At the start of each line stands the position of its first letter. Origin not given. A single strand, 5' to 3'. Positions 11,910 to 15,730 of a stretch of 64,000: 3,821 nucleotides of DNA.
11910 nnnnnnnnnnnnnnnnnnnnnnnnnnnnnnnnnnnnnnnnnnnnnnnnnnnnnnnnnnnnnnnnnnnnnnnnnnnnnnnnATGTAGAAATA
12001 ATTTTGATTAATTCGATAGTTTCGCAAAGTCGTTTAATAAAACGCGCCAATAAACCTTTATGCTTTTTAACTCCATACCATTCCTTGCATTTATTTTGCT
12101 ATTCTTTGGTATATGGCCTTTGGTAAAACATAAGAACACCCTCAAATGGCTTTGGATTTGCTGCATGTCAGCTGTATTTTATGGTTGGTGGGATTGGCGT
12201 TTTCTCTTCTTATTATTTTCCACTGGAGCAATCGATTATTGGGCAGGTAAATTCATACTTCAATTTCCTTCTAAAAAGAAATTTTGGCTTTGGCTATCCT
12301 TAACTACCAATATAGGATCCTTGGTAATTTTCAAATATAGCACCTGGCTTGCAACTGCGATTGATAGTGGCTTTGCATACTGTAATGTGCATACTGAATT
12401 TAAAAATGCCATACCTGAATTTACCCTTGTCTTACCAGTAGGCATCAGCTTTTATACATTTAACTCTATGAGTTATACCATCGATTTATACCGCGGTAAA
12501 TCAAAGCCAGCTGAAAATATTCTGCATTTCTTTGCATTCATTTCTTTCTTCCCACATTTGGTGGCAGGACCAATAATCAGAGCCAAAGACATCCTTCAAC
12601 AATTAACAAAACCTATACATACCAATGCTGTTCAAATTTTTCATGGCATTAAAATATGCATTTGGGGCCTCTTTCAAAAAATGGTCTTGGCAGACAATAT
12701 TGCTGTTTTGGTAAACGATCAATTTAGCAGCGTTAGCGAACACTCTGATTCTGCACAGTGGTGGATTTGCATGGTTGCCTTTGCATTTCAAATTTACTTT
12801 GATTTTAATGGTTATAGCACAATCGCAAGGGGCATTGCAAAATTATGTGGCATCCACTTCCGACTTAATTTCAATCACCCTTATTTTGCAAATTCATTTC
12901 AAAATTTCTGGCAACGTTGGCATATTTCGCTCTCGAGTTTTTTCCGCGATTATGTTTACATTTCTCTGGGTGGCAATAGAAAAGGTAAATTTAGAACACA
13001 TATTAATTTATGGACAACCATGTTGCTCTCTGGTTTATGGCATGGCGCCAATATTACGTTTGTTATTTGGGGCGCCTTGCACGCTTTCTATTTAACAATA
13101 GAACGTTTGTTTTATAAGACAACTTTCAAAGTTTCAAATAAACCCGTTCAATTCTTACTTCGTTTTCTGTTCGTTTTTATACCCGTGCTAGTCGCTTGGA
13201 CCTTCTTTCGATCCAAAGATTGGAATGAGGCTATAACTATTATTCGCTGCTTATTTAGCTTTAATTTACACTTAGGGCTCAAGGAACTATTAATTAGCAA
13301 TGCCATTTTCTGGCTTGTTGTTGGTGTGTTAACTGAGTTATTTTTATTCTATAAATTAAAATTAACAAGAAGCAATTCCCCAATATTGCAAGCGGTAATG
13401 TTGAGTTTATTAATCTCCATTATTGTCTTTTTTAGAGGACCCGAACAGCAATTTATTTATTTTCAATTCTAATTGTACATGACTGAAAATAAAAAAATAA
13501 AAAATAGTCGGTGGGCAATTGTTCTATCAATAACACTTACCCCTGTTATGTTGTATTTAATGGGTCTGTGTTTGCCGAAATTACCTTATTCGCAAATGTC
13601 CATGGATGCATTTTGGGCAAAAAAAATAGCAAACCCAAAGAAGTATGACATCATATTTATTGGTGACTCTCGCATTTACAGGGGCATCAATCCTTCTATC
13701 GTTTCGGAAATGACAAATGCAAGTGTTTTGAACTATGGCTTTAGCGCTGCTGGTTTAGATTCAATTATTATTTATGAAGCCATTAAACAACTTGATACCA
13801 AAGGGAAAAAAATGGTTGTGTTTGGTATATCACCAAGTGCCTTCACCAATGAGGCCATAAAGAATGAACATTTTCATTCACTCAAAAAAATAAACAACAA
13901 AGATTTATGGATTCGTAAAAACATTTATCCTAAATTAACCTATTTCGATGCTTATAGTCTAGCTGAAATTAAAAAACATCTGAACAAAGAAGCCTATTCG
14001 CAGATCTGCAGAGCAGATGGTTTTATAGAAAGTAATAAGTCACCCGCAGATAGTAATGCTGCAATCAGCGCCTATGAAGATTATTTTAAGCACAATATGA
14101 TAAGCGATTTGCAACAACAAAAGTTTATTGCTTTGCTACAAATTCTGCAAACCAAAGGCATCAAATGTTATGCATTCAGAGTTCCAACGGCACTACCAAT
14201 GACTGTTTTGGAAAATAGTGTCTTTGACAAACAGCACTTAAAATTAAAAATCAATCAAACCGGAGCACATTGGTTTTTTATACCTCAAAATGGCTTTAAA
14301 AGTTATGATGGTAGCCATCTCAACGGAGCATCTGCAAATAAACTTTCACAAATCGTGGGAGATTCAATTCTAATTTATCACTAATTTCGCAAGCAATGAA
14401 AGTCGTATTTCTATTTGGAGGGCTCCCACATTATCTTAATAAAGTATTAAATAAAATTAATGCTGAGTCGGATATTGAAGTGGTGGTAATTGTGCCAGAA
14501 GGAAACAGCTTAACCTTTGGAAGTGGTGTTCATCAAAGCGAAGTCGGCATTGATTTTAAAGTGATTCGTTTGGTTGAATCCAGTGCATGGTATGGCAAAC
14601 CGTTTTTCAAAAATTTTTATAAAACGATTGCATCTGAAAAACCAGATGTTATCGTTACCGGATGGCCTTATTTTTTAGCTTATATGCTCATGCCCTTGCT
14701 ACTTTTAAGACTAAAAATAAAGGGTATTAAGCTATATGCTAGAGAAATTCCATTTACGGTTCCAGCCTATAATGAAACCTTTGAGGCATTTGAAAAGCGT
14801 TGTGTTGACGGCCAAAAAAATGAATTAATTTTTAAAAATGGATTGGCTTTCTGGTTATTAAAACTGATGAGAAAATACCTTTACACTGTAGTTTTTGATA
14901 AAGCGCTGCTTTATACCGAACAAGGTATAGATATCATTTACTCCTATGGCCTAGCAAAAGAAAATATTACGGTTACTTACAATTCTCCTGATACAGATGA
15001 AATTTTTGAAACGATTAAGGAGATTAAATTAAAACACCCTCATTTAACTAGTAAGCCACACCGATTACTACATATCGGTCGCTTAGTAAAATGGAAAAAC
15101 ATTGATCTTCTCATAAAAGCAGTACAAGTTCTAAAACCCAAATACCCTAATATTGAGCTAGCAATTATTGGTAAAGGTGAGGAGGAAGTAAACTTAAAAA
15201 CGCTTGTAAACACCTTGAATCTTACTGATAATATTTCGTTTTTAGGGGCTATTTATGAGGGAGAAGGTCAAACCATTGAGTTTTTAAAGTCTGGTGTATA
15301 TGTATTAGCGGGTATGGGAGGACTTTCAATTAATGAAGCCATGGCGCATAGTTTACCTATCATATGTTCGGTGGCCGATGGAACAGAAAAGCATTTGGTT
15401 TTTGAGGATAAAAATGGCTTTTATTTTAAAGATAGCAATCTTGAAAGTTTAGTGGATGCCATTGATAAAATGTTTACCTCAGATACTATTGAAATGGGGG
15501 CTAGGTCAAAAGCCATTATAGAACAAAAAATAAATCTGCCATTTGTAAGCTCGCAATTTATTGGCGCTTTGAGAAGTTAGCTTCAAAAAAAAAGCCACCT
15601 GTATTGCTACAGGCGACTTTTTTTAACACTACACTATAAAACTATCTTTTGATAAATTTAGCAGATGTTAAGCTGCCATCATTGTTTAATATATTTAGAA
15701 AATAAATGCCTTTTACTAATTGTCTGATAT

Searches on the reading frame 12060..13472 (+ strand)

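Call 7: search_protein_families(library=pfam, proteins=[window:12060-13472:+], max_evalue=0.001)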
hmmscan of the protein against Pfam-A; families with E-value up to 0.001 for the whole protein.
window:12060-13472:+ (470 aa): 1 family
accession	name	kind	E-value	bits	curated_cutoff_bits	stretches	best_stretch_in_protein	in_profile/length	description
PF03062.24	MBOAT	-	4.4e-27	95.7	27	1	153-358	80-304/337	MBOAT, membrane-bound O-acyltransferase family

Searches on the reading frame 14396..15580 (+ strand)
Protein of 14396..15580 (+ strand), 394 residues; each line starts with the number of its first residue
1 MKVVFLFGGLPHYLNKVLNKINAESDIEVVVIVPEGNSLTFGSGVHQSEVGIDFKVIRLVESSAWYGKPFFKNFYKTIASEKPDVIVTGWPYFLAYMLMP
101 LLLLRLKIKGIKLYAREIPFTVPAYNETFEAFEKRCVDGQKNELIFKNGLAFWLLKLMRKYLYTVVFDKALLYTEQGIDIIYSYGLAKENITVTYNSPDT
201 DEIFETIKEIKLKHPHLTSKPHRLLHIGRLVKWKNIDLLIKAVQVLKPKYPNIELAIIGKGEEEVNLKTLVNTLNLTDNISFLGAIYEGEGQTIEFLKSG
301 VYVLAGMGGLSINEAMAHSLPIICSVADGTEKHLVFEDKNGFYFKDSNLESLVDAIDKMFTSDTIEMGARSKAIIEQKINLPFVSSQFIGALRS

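Call 7: search_protein_families(library=pfam, proteins=[window:14396-15580:+], max_evalue=0.001)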
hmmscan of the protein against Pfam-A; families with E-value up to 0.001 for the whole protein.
window:14396-15580:+ (394 aa): 2 families
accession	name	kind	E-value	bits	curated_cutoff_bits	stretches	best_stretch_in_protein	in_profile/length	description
PF00534.26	Glycos_transf_1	-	5.8e-27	94.8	26.4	1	217-363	11-159/172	Glycosyl transferases group 1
PF13692.12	Glyco_trans_1_4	-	3.1e-19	70.1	27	1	222-360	2-140/142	Glycosyl transferases group 1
